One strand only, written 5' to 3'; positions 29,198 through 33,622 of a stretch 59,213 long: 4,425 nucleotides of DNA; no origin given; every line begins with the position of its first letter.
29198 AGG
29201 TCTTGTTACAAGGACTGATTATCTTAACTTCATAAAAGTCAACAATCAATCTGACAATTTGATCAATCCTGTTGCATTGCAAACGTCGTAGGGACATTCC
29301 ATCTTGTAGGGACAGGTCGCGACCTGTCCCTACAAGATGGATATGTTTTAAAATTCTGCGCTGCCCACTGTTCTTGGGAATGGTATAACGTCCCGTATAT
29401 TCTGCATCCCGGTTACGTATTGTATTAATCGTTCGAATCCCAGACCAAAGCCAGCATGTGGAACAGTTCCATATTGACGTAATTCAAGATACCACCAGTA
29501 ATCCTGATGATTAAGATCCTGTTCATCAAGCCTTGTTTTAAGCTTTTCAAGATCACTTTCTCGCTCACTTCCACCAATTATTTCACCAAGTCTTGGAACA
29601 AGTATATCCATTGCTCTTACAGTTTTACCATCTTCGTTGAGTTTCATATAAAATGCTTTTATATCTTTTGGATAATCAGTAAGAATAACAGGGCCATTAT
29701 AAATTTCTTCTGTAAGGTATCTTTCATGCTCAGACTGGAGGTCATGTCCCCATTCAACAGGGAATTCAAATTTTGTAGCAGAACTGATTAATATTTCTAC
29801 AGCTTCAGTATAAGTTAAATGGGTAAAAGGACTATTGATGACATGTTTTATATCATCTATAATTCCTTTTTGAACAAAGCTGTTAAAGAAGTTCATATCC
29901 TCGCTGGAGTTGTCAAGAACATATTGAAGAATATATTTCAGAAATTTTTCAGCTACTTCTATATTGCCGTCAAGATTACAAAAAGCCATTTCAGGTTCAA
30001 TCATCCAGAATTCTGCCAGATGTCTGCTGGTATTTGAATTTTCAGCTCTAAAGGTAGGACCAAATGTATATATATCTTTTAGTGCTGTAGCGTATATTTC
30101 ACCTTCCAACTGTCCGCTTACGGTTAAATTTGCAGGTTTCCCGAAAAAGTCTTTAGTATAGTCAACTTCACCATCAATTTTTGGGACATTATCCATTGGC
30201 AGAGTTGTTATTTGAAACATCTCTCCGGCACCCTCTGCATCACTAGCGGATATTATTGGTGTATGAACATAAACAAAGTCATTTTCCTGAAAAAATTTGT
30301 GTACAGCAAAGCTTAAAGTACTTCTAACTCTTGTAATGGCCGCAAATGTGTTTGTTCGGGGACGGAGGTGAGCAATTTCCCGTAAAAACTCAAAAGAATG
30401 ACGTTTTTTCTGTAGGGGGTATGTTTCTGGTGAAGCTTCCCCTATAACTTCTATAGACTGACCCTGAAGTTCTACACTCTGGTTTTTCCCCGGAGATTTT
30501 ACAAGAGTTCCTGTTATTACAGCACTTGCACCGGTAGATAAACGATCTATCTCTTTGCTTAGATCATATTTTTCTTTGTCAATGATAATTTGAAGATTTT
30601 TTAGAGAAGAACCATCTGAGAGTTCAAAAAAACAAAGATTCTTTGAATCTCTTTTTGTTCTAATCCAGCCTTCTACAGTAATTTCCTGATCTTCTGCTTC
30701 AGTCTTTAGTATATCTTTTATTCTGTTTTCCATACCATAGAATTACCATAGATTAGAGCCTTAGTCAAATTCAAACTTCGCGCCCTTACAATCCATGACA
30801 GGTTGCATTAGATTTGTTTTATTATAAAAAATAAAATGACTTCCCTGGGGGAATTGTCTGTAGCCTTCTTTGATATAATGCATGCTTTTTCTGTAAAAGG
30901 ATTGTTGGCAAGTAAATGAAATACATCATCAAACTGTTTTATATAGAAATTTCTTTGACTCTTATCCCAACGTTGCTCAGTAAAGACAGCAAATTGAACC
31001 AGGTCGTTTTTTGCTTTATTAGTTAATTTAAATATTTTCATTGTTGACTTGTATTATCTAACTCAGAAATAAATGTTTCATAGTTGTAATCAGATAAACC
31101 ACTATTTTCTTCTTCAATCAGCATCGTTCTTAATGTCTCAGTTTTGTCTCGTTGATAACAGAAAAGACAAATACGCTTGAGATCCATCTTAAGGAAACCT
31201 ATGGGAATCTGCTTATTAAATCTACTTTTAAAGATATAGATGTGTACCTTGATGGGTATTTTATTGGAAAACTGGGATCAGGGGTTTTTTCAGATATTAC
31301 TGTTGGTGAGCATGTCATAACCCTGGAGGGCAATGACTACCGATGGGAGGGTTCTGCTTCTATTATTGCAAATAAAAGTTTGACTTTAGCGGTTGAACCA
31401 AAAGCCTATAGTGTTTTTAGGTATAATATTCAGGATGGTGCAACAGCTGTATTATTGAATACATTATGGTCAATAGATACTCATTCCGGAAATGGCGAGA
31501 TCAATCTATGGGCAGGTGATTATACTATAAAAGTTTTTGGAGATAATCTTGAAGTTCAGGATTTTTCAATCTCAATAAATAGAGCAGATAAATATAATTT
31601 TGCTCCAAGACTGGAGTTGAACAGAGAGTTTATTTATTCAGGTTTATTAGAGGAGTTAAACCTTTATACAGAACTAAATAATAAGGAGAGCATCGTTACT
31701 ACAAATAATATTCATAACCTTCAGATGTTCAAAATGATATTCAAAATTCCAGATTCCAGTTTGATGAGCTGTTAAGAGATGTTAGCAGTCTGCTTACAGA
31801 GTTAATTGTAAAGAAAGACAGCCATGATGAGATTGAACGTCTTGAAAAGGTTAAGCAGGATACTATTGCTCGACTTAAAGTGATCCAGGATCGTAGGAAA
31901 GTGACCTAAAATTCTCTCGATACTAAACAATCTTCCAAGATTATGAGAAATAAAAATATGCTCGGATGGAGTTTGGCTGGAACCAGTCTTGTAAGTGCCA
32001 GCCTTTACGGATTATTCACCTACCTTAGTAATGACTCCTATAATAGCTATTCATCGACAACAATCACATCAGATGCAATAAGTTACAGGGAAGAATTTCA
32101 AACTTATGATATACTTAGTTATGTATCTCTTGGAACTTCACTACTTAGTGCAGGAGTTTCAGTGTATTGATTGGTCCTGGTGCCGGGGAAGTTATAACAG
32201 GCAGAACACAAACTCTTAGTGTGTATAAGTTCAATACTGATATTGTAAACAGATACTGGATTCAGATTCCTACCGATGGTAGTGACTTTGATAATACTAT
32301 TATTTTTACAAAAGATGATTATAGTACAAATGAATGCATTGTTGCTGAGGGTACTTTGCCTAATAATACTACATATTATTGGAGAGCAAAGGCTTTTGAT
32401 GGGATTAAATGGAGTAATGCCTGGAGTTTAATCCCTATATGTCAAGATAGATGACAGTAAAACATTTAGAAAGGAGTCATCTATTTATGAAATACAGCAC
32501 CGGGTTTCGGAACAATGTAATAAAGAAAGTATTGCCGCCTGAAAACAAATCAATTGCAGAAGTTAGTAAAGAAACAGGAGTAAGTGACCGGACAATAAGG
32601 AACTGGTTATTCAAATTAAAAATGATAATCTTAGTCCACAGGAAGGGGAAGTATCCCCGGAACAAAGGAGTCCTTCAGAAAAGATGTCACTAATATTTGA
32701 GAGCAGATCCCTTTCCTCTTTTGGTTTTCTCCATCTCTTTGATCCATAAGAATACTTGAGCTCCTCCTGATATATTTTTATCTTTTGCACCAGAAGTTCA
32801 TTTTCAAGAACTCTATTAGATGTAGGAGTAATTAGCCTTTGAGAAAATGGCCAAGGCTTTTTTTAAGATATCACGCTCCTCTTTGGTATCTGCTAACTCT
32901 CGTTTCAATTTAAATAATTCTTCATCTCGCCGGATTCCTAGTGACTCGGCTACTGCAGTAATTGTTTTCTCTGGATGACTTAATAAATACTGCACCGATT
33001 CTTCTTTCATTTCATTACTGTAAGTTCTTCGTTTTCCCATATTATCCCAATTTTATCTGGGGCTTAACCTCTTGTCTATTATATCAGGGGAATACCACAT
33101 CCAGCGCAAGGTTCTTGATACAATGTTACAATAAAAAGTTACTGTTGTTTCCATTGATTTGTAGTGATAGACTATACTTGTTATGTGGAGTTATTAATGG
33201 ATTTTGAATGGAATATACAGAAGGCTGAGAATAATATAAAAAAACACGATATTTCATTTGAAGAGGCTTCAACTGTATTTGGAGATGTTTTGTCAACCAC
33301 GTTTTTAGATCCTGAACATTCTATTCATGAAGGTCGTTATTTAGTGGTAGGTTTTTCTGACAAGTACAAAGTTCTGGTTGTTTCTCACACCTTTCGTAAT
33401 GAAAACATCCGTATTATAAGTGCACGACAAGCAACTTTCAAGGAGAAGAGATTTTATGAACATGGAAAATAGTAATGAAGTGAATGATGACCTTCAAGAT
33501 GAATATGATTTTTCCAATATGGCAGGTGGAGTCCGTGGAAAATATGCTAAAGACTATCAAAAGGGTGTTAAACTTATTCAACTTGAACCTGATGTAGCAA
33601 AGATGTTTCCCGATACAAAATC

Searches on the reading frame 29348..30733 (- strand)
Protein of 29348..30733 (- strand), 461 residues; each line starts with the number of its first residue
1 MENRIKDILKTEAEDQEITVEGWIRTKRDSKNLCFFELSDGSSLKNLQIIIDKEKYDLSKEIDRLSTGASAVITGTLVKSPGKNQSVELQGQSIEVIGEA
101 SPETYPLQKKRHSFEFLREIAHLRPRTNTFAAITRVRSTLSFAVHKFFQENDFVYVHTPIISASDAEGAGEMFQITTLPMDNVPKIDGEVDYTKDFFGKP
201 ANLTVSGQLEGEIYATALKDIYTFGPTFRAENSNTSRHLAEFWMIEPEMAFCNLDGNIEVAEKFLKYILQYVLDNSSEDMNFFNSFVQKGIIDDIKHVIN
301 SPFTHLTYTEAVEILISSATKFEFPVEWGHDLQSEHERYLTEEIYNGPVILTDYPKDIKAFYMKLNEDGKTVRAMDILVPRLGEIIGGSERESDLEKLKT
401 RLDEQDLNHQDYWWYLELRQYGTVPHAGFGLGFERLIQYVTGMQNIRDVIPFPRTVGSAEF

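Call 95: search_protein_families(library=pfam, max_evalue=0.00001, proteins=[window:29348-30733:-])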
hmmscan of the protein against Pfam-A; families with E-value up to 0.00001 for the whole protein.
window:29348-30733:- (461 aa): 2 families
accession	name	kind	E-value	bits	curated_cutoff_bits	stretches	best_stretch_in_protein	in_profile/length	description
PF00152.25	tRNA-synt_2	-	1.2e-64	218.8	25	1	121-455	9-307/308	tRNA synthetases class II (D, K and N)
PF01336.31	tRNA_anti-codon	-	2.7e-13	50.1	27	1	18-97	1-75/75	OB-fold nucleic acid binding domain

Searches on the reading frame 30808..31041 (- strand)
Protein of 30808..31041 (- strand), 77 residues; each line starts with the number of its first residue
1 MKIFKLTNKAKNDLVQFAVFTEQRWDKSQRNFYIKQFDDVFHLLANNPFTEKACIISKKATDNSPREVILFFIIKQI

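Call 79: search_protein_families(library=pfam, max_evalue=0.01, proteins=[window:30808-31041:-])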
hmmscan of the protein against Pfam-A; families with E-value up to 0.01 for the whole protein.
window:30808-31041:- (77 aa): 1 family
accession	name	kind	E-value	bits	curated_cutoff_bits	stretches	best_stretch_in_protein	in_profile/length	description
PF05016.21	ParE_toxin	-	0.00026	21.9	23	1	5-53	2-48/89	ParE toxin of type II toxin-antitoxin system, parDE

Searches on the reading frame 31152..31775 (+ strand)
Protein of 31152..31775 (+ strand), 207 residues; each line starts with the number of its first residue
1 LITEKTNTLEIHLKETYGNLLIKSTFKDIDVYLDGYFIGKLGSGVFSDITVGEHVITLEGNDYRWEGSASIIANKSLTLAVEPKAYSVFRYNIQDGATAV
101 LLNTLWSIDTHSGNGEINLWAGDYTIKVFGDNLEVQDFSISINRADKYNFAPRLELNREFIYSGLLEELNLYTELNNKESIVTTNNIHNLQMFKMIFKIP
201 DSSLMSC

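Call 79: search_protein_families(library=pfam, max_evalue=0.01, proteins=[window:31152-31775:+])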
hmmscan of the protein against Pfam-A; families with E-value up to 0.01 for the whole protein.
window:31152-31775:+ (207 aa): 1 family
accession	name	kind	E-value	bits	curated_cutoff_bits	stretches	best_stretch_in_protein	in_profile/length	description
PF08308.17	PEGA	-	0.0039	17.5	20.8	0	18-79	2-63/71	PEGA domain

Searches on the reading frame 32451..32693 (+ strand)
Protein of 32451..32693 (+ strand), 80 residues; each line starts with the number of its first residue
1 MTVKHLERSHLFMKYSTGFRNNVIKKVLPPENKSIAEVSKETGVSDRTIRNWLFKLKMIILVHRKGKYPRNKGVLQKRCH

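Call 79: search_protein_families(library=pfam, max_evalue=0.01, proteins=[window:32451-32693:+])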
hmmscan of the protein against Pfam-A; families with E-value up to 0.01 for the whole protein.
window:32451-32693:+ (80 aa): 7 families
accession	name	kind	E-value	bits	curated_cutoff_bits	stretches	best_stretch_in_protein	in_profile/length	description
PF00376.29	MerR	-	1.9e-05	24.8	28.2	1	34-52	1-19/38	MerR family regulatory protein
PF01527.26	HTH_Tnp_1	-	2.2e-05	25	24.1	1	14-53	6-44/75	Transposase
PF08281.18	Sigma70_r4_2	-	0.00042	20.3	25.7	1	31-55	25-49/54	Sigma-70, region 4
PF13411.12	MerR_1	-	0.00067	20.1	21.6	1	34-54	2-22/69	MerR HTH family regulatory protein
PF13542.12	HTH_Tnp_ISL3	-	0.0013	18.6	27.4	1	32-53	26-47/51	Helix-turn-helix domain of transposase family ISL3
PF13384.12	HTH_23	-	0.0027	17.9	24.6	1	32-53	17-38/50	Homeodomain-like domain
PF13551.12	HTH_29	-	0.009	16.5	28.1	0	34-53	14-33/64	Winged helix-turn helix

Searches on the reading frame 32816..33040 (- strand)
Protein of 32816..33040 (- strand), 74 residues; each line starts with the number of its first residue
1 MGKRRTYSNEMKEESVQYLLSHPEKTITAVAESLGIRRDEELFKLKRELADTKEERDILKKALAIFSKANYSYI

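Call 79: search_protein_families(library=pfam, max_evalue=0.01, proteins=[window:32816-33040:-])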
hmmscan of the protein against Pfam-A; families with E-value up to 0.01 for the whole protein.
window:32816-33040:- (74 aa): 1 family
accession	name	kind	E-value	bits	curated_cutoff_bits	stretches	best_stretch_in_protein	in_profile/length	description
PF01527.26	HTH_Tnp_1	-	1.2e-05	25.9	24.1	1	1-59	1-57/75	Transposase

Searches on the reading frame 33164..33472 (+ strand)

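Call 79: search_protein_families(library=pfam, max_evalue=0.01, proteins=[window:33164-33472:+])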
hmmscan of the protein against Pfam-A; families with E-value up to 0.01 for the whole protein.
window:33164-33472:+ (102 aa): 1 family
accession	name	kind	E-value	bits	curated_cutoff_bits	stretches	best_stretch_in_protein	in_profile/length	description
PF04365.19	BrnT_toxin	-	9.2e-25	87.2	34.5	1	16-94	1-77/77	Ribonuclease toxin, BrnT, of type II toxin-antitoxin system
